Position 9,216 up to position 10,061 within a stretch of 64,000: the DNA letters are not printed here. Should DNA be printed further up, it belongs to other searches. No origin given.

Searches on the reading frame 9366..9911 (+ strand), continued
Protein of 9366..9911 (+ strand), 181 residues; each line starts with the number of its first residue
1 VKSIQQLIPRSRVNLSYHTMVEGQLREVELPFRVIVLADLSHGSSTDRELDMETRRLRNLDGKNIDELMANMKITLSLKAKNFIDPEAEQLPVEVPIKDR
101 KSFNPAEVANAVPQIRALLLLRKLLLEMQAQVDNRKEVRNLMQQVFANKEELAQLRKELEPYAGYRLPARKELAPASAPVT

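Call 61: predict_structure(alignment_id=A2)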
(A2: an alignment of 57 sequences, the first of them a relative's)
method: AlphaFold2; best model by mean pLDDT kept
length: 534 residues; sequences in the alignment: 57
mean_pLDDT: 87.1   pTM: 0.77
mean pLDDT of the five models: 87.1, 86.6, 86.3, 86.1, 85.9
residues with pLDDT >= 90: 387; 70-90: 60; 50-70: 36; < 50: 51
segments of 3 or more residues with pLDDT < 50: 1-28, 75-79, 89-92, 470-480
pLDDT, mean of each block of 10 residues (from residue 1): 41 43 45 88 98 95 91 52 54 52 83 96 94 95 95 97 97 98 98 95 96 95 98 97 97 98 97 93 91 90 95 97 90 85 89 95 95 96 97 97 93 96 97 96 96 94 64 43 81 95 95 95 90 60
secondary structure, 60 per line:
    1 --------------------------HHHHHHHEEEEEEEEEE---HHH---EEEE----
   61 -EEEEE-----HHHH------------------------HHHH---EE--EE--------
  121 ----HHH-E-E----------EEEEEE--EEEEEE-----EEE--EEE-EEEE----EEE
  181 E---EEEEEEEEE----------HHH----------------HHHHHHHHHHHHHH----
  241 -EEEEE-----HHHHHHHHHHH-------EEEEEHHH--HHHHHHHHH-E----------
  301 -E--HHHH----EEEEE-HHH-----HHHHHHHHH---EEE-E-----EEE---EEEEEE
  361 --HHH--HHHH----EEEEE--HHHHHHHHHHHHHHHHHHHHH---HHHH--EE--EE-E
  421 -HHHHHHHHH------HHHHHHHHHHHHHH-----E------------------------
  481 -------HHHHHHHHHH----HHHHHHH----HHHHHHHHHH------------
elements in order: H27-33 E34-43 E53-56 E62-66 H72-75 H100-103 E142-147 E150-155 E161-163 E166-168 E170-173 E178-181 E185-193 H223-236 E242-246 H252-262 E270-274 H280-288 H305-308 E313-317 H327-335 E339-341 E349-351 E355-360 H368-371 E376-380 H383-403 H407-410 H422-430 H437-450 H488-497 H502-508 H513-522

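Call 63: fold_search(model_id=the predicted structure, library=pdb)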
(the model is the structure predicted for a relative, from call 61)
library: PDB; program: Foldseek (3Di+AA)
matches with E <= 10: 1621; with E <= 0.001: 1025
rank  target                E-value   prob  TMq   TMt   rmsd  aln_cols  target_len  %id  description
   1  5m7p_A                7.4e-19  1.00  0.40  0.48  13.2       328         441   25  Crystal structure of NtrX from Brucella abortus in complex with ADP processed with the CrystalDirect automated mountin (released 2017-01-25)
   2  5m7o_A                7.4e-19  1.00  0.42  0.49  13.5       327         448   27  Crystal structure of NtrX from Brucella abortus processed with the CrystalDirect automated mounting and cryo-cooling t (released 2017-01-25)
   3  6jdl                  7.8e-19  1.00  0.39  0.80   2.4       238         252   31  Central domain of FleQ H287A mutant in complex with ATPgS and Mg (released 2019-11-27)
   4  5m7p_B                1.3e-18  1.00  0.41  0.50  10.3       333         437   26  Crystal structure of NtrX from Brucella abortus in complex with ADP processed with the CrystalDirect automated mountin (released 2017-01-25)
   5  5m7n_A                2.7e-18  1.00  0.40  0.48  13.2       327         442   26  Crystal structure of NtrX from Brucella abortus in complex with ATP processed with the CrystalDirect automated mountin (released 2017-01-25)
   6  3m0e_A                3.2e-18  1.00  0.40  0.82   2.7       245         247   31  Crystal structure of the ATP-bound state of Walker B mutant of NtrC1 ATPase domain (released 2010-11-03)
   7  5m7n_B                3.2e-18  1.00  0.40  0.50   9.7       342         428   26  Crystal structure of NtrX from Brucella abortus in complex with ATP processed with the CrystalDirect automated mountin (released 2017-01-25)
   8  5m7o_B                5.4e-18  1.00  0.40  0.48  10.0       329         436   25  Crystal structure of NtrX from Brucella abortus processed with the CrystalDirect automated mounting and cryo-cooling t (released 2017-01-25)
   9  6jdi                  6.8e-18  1.00  0.39  0.81   2.3       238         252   32  Central domain of FleQ H287N mutant in complex with ATPgS and Mg (released 2019-11-27)
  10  1ojl_D                7.2e-18  1.00  0.41  0.72  15.2       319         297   31  Crystal structure of a sigma54-activator suggests the mechanism for the conformational switch necessary for sigma54 bi (released 2005-05-19)
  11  5exp                  8.5e-18  1.00  0.39  0.82   2.3       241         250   30  AAA+ domain of FleQ from Pseudomonas aeruginosa (released 2016-01-13)
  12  1ny5_B                9.6e-18  1.00  0.40  0.54   2.7       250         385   31  Crystal structure of sigm54 activator (AAA+ ATPase) in the inactive state (released 2003-11-11)
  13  1ny5_A                1.1e-17  1.00  0.40  0.55   2.4       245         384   31  Crystal structure of sigm54 activator (AAA+ ATPase) in the inactive state (released 2003-11-11)
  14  7ejw_D                1.3e-17  1.00  0.39  0.77   3.4       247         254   31  Crystal structure of FleN in complex with FleQ AAA+ doamain (released 2021-12-22)
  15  6iy8_A                1.7e-17  1.00  0.39  0.44   3.1       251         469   28  DmpR-phenol complex of Pseudomonas putida (released 2020-06-10)
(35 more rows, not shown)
